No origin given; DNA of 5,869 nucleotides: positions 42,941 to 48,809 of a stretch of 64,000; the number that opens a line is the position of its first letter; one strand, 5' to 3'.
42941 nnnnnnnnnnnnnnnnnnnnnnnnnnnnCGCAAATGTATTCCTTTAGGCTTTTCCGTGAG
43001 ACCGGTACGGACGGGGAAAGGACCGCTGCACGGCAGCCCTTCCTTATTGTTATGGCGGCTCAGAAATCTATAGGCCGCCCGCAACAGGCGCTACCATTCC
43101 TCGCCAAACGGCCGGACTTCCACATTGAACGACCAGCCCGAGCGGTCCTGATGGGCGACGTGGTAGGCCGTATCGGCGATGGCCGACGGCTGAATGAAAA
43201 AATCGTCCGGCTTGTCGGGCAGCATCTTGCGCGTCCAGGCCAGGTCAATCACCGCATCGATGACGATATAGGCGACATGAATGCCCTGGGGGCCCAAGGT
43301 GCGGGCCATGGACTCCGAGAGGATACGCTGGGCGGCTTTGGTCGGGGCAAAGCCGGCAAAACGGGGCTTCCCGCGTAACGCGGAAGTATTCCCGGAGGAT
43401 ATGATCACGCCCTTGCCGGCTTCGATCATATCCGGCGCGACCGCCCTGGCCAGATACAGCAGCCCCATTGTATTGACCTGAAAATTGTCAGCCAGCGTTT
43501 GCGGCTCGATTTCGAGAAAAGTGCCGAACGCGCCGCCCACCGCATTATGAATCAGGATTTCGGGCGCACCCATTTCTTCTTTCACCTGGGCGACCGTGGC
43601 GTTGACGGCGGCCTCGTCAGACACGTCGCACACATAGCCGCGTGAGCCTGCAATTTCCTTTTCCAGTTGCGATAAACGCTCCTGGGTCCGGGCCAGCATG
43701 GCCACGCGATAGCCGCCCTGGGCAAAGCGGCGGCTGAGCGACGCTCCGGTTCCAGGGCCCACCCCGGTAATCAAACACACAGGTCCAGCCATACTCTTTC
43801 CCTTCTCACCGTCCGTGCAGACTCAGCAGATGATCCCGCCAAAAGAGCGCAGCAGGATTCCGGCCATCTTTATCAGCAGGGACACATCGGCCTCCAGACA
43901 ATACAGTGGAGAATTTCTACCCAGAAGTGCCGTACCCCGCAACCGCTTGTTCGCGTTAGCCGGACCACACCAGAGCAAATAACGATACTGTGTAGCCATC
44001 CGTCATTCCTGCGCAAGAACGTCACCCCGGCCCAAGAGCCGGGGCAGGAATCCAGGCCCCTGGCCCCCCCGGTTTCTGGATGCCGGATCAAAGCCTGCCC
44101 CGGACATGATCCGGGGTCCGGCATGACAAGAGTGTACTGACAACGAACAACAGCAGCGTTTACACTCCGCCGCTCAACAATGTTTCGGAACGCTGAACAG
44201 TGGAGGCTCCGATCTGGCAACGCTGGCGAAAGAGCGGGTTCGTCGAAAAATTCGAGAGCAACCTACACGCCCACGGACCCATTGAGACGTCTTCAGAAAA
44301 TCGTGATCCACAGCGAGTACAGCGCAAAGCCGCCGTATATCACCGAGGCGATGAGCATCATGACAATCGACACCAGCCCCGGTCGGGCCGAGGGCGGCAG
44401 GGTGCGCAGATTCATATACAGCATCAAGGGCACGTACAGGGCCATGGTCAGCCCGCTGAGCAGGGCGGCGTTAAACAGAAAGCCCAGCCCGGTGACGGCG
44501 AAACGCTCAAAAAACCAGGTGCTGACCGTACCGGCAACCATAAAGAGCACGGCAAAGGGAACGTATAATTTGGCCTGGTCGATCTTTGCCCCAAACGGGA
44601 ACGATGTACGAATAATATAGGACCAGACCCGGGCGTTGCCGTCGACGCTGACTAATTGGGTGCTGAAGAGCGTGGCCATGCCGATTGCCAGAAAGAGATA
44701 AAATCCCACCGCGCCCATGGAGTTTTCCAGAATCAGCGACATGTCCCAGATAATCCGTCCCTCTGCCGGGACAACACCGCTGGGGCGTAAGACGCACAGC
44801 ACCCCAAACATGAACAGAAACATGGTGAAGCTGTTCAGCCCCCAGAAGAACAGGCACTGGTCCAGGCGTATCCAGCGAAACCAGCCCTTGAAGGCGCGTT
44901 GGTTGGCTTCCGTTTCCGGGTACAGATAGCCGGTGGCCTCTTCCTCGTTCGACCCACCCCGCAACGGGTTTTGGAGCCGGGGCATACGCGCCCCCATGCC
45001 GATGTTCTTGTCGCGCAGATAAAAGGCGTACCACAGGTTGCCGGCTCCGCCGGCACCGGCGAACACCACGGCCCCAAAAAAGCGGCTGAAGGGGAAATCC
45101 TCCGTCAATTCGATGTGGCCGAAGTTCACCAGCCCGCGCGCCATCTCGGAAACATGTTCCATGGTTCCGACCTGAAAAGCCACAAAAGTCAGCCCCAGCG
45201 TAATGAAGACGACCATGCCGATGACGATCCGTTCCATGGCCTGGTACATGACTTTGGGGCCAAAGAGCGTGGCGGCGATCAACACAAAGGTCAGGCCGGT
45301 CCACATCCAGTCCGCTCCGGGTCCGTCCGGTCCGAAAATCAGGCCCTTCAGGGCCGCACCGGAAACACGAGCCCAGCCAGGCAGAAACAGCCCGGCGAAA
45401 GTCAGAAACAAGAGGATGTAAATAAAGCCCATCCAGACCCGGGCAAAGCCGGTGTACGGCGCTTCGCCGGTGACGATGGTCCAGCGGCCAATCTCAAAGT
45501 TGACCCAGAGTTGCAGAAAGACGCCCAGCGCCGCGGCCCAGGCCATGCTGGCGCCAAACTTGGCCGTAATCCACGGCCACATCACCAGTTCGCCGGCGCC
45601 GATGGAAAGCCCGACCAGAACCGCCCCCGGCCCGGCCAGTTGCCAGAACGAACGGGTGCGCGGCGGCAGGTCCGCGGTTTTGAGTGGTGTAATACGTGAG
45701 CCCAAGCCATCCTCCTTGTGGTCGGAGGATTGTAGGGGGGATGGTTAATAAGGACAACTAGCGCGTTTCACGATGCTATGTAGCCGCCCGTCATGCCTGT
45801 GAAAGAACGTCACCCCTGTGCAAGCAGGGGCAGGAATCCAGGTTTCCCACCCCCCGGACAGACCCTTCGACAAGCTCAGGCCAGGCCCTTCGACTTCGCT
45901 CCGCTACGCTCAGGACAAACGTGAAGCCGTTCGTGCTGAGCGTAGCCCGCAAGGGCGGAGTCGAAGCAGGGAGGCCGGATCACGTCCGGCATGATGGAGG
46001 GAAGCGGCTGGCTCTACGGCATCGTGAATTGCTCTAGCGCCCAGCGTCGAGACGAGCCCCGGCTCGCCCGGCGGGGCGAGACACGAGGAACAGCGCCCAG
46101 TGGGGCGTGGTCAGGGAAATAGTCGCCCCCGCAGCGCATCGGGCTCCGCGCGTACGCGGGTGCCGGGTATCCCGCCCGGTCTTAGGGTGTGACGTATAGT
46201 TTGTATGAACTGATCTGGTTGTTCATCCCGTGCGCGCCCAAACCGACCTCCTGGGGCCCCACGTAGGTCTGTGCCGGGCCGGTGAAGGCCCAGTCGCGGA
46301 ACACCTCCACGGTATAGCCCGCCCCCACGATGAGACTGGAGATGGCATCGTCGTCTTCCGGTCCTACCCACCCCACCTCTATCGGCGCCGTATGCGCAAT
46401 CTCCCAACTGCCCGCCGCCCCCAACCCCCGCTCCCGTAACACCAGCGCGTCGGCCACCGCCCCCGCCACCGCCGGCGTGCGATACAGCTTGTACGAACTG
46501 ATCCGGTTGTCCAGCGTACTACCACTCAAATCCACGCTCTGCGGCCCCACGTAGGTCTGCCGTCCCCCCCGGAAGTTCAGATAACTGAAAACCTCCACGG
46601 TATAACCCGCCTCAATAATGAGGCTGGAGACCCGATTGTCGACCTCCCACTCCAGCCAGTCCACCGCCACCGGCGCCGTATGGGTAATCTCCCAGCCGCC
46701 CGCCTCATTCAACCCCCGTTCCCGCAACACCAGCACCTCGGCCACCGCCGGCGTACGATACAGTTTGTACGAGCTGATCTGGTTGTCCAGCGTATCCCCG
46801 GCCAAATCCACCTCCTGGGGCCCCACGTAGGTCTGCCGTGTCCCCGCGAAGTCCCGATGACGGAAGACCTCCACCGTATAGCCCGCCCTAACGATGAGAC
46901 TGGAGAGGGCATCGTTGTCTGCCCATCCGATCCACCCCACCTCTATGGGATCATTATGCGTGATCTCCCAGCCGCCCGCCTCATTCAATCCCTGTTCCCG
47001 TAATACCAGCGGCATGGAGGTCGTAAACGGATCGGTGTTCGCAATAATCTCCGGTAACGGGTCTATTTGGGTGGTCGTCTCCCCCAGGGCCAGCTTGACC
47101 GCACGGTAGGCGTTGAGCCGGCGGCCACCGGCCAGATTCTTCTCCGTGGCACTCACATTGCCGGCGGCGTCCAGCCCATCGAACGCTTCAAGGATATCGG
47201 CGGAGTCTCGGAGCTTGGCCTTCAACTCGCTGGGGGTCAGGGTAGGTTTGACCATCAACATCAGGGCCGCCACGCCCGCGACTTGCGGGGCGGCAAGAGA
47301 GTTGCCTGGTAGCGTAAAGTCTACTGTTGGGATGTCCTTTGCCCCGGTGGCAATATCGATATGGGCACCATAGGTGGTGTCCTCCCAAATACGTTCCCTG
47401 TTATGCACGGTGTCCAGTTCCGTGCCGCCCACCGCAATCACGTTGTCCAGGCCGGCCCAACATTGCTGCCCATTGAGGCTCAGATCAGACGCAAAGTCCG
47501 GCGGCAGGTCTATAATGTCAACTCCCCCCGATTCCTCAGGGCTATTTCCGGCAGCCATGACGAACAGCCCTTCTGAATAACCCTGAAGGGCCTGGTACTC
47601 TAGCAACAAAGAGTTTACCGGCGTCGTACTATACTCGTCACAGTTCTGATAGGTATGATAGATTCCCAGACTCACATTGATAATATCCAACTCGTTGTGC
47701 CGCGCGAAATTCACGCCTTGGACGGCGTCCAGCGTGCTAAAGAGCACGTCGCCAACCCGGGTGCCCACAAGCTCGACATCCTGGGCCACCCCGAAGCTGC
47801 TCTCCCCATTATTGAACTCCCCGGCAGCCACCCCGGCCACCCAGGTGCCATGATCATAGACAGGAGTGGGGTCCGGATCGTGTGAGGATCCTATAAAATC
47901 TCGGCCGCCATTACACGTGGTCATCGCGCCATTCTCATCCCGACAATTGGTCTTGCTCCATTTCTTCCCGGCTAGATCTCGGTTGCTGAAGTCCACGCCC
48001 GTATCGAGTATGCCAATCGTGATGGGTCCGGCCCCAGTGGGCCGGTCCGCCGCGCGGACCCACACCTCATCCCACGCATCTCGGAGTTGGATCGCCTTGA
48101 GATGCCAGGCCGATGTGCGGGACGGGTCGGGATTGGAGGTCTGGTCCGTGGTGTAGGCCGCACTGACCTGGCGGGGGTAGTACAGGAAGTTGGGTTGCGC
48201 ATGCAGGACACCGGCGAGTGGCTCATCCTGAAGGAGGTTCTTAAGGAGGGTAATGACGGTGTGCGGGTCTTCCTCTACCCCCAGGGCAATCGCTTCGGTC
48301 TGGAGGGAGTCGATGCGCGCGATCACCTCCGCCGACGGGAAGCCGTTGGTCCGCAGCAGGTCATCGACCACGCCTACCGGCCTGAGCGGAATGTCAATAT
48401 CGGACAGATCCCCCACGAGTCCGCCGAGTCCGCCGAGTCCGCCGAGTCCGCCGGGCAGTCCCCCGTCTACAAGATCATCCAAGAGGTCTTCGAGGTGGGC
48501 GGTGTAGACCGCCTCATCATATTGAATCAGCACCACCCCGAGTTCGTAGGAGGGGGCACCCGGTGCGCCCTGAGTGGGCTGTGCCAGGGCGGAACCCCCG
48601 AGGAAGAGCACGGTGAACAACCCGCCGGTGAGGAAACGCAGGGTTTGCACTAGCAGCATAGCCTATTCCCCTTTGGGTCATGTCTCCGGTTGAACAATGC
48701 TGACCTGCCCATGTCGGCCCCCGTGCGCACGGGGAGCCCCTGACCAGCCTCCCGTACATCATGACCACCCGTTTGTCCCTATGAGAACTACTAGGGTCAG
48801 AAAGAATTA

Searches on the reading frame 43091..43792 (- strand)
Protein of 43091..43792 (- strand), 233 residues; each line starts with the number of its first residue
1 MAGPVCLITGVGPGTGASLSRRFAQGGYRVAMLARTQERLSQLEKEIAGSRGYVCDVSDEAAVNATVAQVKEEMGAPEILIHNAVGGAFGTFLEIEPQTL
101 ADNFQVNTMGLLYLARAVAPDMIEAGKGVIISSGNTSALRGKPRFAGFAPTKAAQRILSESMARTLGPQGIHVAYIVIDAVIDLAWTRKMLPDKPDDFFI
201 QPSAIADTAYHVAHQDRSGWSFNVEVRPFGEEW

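Call 31: search_protein_families(library=ncbifam, proteins=[window:43091-43792:-], max_evalue=1e-15)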
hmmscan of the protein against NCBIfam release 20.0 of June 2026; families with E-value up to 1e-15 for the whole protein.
window:43091-43792:- (233 aa): 73 families (the best 25 are shown)
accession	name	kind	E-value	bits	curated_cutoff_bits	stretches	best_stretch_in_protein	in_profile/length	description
NF005806.0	PRK07666.1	equivalog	1.1e-34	119.8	286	1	3-208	7-216/239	3-ketoacyl-ACP reductase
NF005559.1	PRK07231.1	subfamily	1.1e-30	107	215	1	2-176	3-181/249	glucose 1-dehydrogenase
NF005909.0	PRK07890.1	subfamily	6.9e-29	100.9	258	1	3-177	7-185/260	short chain dehydrogenase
NF004824.0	PRK06180.1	subfamily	2.2e-27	95.9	298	1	4-176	5-178/279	oxidoreductase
NF005495.0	PRK07109.1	subfamily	1.1e-26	93.9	264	1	4-217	9-232/334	SDR family oxidoreductase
NF004526.0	PRK05872.1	subfamily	9.3e-26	90.6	276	1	2-175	9-186/297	short-chain dehydrogenase/reductase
NF053674.1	XylDhXylBProt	equivalog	2.1e-24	86.3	400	1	6-181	14-193/252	D-xylose 1-dehydrogenase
NF004791.0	PRK06138.1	equivalog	2.1e-24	86.2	312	1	2-196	4-200/252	SDR family oxidoreductase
NF005672.0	PRK07454.1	equivalog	3.9e-24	85.2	234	1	5-215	8-223/241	SDR family oxidoreductase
NF005594.0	PRK07326.1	equivalog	4.2e-24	85.4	271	1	3-228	6-231/237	SDR family oxidoreductase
NF004825.0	PRK06181.1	equivalog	4.7e-24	85.1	215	1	3-181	6-188/268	SDR family oxidoreductase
NF052558.1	MBtsdlDhBudC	equivalog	7.4e-24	84.7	270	1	4-186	4-186/250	meso-2,3-butanediol dehydrogenase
NF006123.0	PRK08267.1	equivalog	1.6e-23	83.3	261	1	6-217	5-225/261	SDR family oxidoreductase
NF005067.0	PRK06484.1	equivalog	1.8e-23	82.9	713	1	5-176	11-186/524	short chain dehydrogenase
NF040690.1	mycolate_SDR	equivalog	6.2e-23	81.5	380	1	6-175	11-183/265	mycolate reductase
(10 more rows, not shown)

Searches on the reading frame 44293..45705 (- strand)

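Call 31: search_protein_families(library=ncbifam, proteins=[window:44293-45705:-], max_evalue=1e-15)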
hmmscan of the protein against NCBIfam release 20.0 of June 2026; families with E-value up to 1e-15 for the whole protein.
window:44293-45705:- (470 aa): 1 family
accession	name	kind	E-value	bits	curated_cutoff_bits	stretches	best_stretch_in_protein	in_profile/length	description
NF037982.1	Nramp_1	equivalog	3.8e-67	227.2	50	1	25-436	1-404/404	Nramp family divalent metal transporter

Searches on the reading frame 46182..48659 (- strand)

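Call 31: search_protein_families(library=ncbifam, proteins=[window:46182-48659:-], max_evalue=1e-15)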
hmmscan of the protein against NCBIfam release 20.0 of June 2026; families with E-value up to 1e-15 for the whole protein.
window:46182-48659:- (825 aa): 1 family
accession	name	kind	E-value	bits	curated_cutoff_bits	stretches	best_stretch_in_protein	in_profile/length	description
TIGR03921.1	T7SS_mycosin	equivalog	1.6e-16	60.4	278.75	0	208-488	11-264/353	type VII secretion-associated serine protease mycosin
